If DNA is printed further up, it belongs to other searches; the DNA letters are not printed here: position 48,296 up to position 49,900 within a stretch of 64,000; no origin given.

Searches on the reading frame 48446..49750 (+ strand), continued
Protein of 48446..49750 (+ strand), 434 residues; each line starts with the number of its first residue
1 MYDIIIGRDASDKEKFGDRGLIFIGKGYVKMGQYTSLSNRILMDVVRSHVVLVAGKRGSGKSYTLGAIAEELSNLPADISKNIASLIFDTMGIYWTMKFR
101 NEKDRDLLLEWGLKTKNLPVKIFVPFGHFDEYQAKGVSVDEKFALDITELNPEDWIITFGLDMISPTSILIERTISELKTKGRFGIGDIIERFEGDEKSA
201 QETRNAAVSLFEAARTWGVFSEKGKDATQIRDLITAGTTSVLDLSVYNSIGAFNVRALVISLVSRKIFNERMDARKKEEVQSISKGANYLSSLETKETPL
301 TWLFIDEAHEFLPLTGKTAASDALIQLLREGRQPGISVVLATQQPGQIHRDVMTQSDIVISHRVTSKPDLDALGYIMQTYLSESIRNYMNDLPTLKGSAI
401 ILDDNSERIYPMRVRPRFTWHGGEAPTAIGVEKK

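Call 10: search_solved_structures(query=window:48446-49750:+, max_evalue=0.01, show_alignments=2)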
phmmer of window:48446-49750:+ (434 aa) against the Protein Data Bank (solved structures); distinct sequences matched with E-value up to 0.01: 8.
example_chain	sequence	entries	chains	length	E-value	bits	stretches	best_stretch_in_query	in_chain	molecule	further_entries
8xau_A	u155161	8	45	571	1.2e-10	44.4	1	252-405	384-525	ATP-binding protein | HerA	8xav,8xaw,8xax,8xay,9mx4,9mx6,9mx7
8wiv_A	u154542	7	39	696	1.7e-10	43.9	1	296-413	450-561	Helicase HerA central domain-containing protein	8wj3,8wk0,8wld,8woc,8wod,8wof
9c1m_M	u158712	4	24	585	3e-08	36.5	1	240-405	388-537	ATP-binding protein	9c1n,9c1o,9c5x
8ziq_M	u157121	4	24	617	1.2e-06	31.1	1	233-371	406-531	HerA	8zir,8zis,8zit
8yho_A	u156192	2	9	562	1.5e-06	30.9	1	302-400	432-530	DUF87 domain-containing protein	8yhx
9x1l_A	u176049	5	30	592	2.9e-06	29.9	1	301-402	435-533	DNA helicase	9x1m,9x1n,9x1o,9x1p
8j4u_M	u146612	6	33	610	9.5e-05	24.9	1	301-400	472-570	Nucleoside triphosphate hydrolase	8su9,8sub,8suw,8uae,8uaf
4d2i_A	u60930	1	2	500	0.0004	22.9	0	303-392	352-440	HERA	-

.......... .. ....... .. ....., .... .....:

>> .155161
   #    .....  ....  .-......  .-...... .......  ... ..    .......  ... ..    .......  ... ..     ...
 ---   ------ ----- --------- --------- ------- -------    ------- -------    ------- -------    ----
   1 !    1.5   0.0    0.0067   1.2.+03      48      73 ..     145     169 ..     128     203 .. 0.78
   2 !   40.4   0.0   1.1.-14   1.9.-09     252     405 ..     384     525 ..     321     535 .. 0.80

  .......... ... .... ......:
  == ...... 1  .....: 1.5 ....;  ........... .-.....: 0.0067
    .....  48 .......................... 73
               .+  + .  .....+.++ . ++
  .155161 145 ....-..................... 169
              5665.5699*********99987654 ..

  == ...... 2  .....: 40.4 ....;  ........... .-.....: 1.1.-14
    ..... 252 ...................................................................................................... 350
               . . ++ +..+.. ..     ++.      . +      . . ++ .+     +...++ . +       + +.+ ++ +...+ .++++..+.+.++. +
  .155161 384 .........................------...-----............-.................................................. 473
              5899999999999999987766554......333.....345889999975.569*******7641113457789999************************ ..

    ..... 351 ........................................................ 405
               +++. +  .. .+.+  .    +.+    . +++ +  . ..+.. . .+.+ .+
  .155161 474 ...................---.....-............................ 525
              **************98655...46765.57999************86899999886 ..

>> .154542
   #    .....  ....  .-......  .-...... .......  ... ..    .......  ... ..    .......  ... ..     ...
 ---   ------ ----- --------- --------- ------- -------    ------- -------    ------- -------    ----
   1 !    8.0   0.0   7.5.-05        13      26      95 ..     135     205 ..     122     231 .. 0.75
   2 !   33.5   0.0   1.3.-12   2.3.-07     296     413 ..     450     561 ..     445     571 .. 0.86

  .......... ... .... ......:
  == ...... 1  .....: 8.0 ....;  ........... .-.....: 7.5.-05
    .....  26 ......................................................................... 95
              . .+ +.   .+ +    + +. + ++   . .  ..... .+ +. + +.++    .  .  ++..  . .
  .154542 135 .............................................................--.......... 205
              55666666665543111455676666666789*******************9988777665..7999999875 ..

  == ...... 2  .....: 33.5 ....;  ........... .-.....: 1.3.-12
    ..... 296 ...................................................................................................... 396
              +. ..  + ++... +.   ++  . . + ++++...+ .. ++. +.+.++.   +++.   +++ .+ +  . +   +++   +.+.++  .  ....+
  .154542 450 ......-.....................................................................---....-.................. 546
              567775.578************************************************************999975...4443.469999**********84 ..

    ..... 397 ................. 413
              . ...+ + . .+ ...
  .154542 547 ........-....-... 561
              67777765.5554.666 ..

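Call 11: find_encoding_contigs(protein=P0006, flank=6000, max_places=2)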
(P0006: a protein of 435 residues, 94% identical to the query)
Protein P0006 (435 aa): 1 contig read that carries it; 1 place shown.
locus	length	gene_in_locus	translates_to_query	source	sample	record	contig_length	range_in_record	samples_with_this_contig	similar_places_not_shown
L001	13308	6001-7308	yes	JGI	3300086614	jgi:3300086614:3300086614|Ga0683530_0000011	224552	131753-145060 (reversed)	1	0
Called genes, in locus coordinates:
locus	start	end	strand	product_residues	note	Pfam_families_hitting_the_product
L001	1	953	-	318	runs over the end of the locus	PF17125:Methyltr_RsmF_N, PF22458:RsmF-B_ferredox (weak), PF01189:Methyltr_RsmB-F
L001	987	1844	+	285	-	PF00288:GHMP_kinases_N (weak), PF08544:GHMP_kinases_C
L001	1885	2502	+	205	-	-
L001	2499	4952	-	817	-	PF03104:DNA_pol_B_exo1, PF10108:DNA_pol_B_exo2 (weak), PF13482:RNase_H_2 (weak), PF00136:DNA_pol_B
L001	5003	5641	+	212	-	-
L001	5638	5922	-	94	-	-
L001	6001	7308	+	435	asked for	PF01935:DUF87, PF05872:HerA_C (faint), PF10412:TrwB_AAD_bind (faint), PF00004:AAA (faint), PF05707:Zot (faint)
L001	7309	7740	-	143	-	-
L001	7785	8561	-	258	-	PF25133:TYW2_N_2, PF02475:TRM5-TYW2_MTfase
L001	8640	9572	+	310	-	-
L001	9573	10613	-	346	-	PF00752:XPG_N, PF00867:XPG_I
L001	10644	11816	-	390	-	PF05496:RuvB_N, PF12775:AAA_7 (faint), PF14532:Sigma54_activ_2 (weak), PF13173:AAA_14 (weak), PF13401:AAA_22 (faint), PF00004:AAA, PF07728:AAA_5 (weak)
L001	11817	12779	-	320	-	PF03215:Rad17 (faint), PF05496:RuvB_N (weak), PF00004:AAA, PF13173:AAA_14 (weak), PF13177:DNA_pol3_delta2, PF25361:AAA_lid_RFC1, PF08542:Rep_fac_C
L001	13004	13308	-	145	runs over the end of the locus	PF01161:PBP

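Call 12: find_encoding_contigs(protein=P0010, flank=6000, max_places=2)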
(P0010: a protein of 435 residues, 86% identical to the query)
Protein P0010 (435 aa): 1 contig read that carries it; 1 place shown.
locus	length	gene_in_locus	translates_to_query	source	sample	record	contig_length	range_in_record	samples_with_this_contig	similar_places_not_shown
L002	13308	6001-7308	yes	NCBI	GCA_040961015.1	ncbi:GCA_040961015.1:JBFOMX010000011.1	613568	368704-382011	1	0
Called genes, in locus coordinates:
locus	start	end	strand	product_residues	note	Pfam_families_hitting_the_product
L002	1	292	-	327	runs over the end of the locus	PF17125:Methyltr_RsmF_N, PF01189:Methyltr_RsmB-F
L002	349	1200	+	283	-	PF00288:GHMP_kinases_N, PF08544:GHMP_kinases_C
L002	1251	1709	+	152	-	-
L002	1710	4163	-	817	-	PF03104:DNA_pol_B_exo1, PF10108:DNA_pol_B_exo2, PF13482:RNase_H_2 (weak), PF00136:DNA_pol_B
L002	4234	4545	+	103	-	-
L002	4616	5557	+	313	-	-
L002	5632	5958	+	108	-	-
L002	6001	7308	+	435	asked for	PF01935:DUF87, PF05872:HerA_C (faint), PF00004:AAA (faint), PF05707:Zot (faint)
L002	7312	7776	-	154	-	-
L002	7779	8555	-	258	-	PF25133:TYW2_N_2, PF02475:TRM5-TYW2_MTfase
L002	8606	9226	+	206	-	-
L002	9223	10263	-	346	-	PF00752:XPG_N, PF00867:XPG_I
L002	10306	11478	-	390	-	PF05496:RuvB_N (weak), PF13191:AAA_16 (faint), PF13173:AAA_14 (weak), PF13401:AAA_22 (faint), PF00004:AAA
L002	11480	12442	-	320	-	PF05496:RuvB_N (faint), PF13177:DNA_pol3_delta2, PF00004:AAA, PF13173:AAA_14 (weak), PF25361:AAA_lid_RFC1 (weak), PF08542:Rep_fac_C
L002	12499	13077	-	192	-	PF06130:PTAC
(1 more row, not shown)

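Call 13: find_encoding_contigs(protein=P0066, flank=6000, max_places=2)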
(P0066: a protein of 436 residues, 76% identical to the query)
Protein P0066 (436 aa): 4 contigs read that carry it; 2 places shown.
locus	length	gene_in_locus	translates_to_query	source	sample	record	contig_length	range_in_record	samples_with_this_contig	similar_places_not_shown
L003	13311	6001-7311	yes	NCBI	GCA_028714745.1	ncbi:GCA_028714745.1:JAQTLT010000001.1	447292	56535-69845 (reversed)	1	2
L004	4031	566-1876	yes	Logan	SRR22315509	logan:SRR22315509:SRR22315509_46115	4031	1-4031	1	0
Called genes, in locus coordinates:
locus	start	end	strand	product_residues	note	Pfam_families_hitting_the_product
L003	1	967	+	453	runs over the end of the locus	PF01406:tRNA-synt_1e, PF09334:tRNA-synt_1g (weak), PF01921:tRNA-synt_1f (weak), PF09334:tRNA-synt_1g (weak), PF23493:CysS_C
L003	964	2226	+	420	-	PF02788:RuBisCO_large_N, PF00016:RuBisCO_large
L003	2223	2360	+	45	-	-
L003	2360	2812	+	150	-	PF00293:NUDIX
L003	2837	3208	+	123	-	-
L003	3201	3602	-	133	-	PF02675:AdoMet_dc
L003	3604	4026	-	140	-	PF02675:AdoMet_dc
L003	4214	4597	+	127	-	PF05670:NFACT-R_1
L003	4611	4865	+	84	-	PF01985:CRS1_YhbY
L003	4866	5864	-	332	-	-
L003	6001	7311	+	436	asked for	PF01935:DUF87, PF05872:HerA_C (faint), PF05707:Zot (faint)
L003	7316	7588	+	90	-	-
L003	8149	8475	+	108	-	-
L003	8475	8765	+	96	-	-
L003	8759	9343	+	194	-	PF01198:Ribosomal_L31e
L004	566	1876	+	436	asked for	PF01935:DUF87, PF05872:HerA_C (faint), PF05707:Zot (faint)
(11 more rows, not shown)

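Call 29: search_protein_representatives(protein=window:48446-49750:+)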
Query: 434 residues. Proteins with E-value up to 0.001 (for the whole library): 2969; up to 1e-10: 701; up to 1e-30: 261. The best 150 are listed.
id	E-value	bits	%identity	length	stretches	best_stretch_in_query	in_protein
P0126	1.6e-183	627.0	65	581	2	48-433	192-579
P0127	1.1e-164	564.9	61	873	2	61-430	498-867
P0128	2.8e-139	481.3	52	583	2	56-434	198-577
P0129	2.0e-138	478.4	53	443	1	1-432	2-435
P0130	2.5e-138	478.1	53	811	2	56-431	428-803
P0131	1.4e-137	475.6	50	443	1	1-433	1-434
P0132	5.7e-134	463.8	51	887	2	3-310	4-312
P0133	2.3e-127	442.0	50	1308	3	61-309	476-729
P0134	4.0e-127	441.2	49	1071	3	61-308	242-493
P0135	2.0e-126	438.9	46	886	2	2-311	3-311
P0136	5.9e-122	424.2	46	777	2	58-434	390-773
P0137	1.1e-121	423.3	47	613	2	61-433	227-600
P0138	2.6e-117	408.9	52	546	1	61-432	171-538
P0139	2.0e-116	405.9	48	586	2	61-429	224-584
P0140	4.2e-114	398.3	33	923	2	41-425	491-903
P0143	3.2e-107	375.7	44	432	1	3-430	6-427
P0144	8.4e-106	371.0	43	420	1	2-429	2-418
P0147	1.0e-98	347.6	40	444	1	2-430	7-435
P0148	1.1e-94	334.3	40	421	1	3-428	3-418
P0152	2.8e-93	329.8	42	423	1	3-428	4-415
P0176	5.6e-71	256.3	41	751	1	5-430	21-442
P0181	2.2e-66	241.2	40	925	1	5-424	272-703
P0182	3.3e-65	237.3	40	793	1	4-429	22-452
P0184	3.9e-65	237.1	43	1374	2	53-432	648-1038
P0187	8.6e-64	232.6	38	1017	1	4-425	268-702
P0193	6.3e-63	229.8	41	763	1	4-424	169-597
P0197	7.5e-62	226.2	39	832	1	5-425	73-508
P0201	2.4e-61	224.6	36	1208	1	3-431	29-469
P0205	1.2e-60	222.3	38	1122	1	5-431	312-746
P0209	3.2e-60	220.8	39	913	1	4-425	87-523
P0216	1.8e-59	218.4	38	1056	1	3-428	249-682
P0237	6.4e-57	210.0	38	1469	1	4-432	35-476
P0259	3.3e-54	201.1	37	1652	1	4-428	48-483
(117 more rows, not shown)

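Call 31: predict_structure(alignment_id=A1)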
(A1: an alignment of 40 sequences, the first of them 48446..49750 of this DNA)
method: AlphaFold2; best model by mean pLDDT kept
length: 434 residues; sequences in the alignment: 40
mean_pLDDT: 47.1   pTM: 0.43
mean pLDDT of the five models: 47.1, 38.2, 36.6, 36.3, 32.7
residues with pLDDT >= 90: 40; 70-90: 58; 50-70: 52; < 50: 284
segments of 3 or more residues with pLDDT < 50: 1-120, 235-239, 248-252, 284-434
pLDDT, mean of each block of 10 residues (from residue 1): 33 45 38 35 33 24 25 31 23 21 35 35 76 70 83 79 89 92 89 92 93 88 72 51 53 59 58 53 45 35 36 37 41 32 24 21 25 30 31 26 26 23 24 29
secondary structure, 60 per line:
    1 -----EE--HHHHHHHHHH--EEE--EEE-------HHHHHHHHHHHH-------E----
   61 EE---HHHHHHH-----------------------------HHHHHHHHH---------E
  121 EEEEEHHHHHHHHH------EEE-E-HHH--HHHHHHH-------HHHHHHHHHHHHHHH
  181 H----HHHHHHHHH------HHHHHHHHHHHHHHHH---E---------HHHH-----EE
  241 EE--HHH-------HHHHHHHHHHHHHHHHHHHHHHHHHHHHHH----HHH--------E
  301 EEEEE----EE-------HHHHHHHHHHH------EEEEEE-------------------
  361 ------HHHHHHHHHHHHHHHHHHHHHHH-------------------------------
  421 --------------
elements in order: H10-19 E22-24 E27-29 H37-48 H66-72 H102-110 E120-125 H126-134 E141-143 H152-158 H166-181 H186-194 H201-216 H230-233 E239-242 H255-284 E300-305 H319-329 E336-341 H367-389

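Call 32: search_protein_families(library=pfam, proteins=[P0126, P0127, P0133, P0259, P0237, P0201, P0205], max_evalue=0.001)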
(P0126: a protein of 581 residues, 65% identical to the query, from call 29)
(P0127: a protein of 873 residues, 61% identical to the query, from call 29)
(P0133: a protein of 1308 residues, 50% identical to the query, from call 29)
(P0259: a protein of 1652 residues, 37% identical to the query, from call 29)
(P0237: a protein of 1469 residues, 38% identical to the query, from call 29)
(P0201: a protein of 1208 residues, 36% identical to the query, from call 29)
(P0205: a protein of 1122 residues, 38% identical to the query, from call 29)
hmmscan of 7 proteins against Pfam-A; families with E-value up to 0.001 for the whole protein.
P0126 (581 aa): 5 families
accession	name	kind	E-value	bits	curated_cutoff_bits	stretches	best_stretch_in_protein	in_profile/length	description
PF14890.11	Intein_splicing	-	6.4e-15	55.7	35.8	1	67-204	2-155/155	Intein splicing domain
PF01079.26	Hint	-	4.5e-05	23.6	29.7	1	57-179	10-136/213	Hint module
PF01935.23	DUF87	-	6e-05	23.7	23.2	1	205-395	34-206/220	Helicase HerA, central domain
PF05872.18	HerA_C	-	0.00026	20.2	22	1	443-530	255-343/502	Helicase HerA-like C-terminal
PF05707.18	Zot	-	0.00057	19.8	20.3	0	448-509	84-146/197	Zonular occludens toxin (Zot)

P0127 (873 aa): 2 families
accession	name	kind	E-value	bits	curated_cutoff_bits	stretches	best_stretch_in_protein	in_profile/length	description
PF14890.11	Intein_splicing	-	1e-25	90.8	35.8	1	70-498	1-155/155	Intein splicing domain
PF14528.11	LAGLIDADG_3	-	3e-19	69.5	22.5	1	285-372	1-82/82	LAGLIDADG-like domain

P0133 (1308 aa): 4 families
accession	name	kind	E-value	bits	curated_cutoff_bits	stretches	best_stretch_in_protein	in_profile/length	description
PF14890.11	Intein_splicing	-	4.8e-44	150.3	35.8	2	72-476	3-155/155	Intein splicing domain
PF14528.11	LAGLIDADG_3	-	3.2e-23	82.2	22.5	1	269-350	2-82/82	LAGLIDADG-like domain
PF01079.26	Hint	-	3.4e-06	27.2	29.7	0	727-814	12-96/213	Hint module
PF01935.23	DUF87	-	0.00014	22.4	23.2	1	477-637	37-166/220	Helicase HerA, central domain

P0259 (1652 aa): 2 families
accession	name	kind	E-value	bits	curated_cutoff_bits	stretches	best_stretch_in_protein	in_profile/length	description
PF05763.18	DUF835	-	2.3e-22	79.7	33.1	1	895-1015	15-136/136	Protein of unknown function (DUF835)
PF01935.23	DUF87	-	5e-10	40.3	23.2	1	98-326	28-220/220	Helicase HerA, central domain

P0237 (1469 aa): 3 families
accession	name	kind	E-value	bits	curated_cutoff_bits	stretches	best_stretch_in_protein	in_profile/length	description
PF05763.18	DUF835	-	1.7e-22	80.1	33.1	1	706-825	17-136/136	Protein of unknown function (DUF835)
PF01935.23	DUF87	-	1.9e-10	41.7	23.2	1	85-313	28-220/220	Helicase HerA, central domain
PF05872.18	HerA_C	-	0.00017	20.9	22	0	340-443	257-362/502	Helicase HerA-like C-terminal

P0201 (1208 aa): 2 families
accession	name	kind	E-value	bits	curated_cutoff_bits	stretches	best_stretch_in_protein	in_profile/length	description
PF05763.18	DUF835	-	8.1e-26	90.9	33.1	1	587-714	8-135/136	Protein of unknown function (DUF835)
PF01935.23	DUF87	-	3.5e-09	37.5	23.2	1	80-307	28-219/220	Helicase HerA, central domain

P0205 (1122 aa): 3 families
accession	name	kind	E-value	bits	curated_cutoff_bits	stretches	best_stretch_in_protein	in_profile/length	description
PF01935.23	DUF87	-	8.1e-11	42.9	23.2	1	331-580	3-220/220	Helicase HerA, central domain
PF05872.18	HerA_C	-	5.8e-05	22.4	22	0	604-677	250-321/502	Helicase HerA-like C-terminal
PF00004.35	AAA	-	7.6e-05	23.6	21.2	0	609-673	57-127/131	ATPase family associated with various cellular activities (AAA)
